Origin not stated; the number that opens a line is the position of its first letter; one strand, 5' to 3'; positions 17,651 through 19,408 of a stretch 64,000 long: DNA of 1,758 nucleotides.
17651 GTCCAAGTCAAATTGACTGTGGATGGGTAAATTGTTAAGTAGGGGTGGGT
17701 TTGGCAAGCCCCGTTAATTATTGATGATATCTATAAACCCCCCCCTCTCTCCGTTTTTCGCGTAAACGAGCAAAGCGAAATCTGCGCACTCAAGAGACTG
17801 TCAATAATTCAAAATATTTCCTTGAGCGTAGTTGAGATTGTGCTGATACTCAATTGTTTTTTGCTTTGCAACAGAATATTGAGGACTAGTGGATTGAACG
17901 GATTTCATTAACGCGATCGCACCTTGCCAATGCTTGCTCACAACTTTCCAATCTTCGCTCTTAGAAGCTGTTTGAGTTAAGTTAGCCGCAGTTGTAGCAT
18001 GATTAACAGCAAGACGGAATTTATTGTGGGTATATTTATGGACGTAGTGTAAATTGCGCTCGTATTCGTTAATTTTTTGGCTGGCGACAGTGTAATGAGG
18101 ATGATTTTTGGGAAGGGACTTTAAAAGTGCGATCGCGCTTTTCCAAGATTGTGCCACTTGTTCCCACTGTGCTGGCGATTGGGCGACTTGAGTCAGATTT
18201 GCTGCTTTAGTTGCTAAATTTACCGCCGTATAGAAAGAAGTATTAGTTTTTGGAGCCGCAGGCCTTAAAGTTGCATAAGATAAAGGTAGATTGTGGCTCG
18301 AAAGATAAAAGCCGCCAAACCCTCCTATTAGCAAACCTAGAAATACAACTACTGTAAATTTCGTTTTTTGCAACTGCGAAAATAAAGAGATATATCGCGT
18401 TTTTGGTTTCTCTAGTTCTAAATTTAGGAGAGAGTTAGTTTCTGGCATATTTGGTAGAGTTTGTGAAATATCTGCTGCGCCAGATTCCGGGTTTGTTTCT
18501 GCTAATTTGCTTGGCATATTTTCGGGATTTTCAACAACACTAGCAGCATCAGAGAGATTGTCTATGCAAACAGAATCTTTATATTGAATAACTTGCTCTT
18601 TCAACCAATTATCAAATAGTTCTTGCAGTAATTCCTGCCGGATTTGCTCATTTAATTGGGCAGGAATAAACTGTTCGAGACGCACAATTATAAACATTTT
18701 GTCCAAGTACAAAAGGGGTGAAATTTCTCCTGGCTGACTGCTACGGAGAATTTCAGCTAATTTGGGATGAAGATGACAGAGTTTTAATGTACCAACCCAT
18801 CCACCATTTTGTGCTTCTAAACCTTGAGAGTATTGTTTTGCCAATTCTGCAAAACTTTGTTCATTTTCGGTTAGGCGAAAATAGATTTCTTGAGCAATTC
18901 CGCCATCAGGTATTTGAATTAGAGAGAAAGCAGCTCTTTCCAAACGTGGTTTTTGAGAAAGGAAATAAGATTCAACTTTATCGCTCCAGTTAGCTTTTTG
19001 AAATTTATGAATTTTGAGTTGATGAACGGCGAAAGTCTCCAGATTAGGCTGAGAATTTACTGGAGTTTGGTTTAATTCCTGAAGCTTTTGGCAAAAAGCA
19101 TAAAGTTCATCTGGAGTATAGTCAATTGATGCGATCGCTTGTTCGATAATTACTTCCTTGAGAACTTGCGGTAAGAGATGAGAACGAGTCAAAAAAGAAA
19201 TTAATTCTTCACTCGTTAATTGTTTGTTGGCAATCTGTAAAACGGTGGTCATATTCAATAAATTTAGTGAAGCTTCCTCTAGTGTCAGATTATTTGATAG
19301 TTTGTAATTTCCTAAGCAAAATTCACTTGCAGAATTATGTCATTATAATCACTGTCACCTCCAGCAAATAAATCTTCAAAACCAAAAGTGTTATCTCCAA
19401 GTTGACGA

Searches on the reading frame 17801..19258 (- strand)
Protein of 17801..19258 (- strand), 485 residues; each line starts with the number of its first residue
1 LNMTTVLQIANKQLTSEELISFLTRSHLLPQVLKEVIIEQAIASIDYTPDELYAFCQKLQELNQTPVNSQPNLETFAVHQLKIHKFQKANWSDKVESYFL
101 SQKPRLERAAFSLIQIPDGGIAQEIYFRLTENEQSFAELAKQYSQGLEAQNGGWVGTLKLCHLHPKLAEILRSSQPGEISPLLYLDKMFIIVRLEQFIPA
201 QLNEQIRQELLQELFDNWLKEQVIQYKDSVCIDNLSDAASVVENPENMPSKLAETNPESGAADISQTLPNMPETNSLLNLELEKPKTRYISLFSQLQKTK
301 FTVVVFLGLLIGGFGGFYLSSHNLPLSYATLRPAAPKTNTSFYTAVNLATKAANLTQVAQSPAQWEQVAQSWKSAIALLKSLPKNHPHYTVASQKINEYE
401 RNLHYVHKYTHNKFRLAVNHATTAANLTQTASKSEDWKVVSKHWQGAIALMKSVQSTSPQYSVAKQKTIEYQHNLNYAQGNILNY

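Call 17: search_protein_families(library=pfam, proteins=[window:17801-19258:-], max_evalue=0.001)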
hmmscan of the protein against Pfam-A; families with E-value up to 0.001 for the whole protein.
window:17801-19258:- (485 aa): 3 families
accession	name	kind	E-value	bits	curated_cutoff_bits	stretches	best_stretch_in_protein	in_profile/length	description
PF00639.27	Rotamase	-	5e-10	40.7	21.7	1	122-195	22-96/97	PPIC-type PPIASE domain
PF13616.12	Rotamase_3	-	1.2e-05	26.2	22.5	1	122-194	40-112/116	PPIC-type PPIASE domain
PF13145.12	Rotamase_2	-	0.00029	22.1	27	0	95-202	6-113/121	PPIC-type PPIASE domain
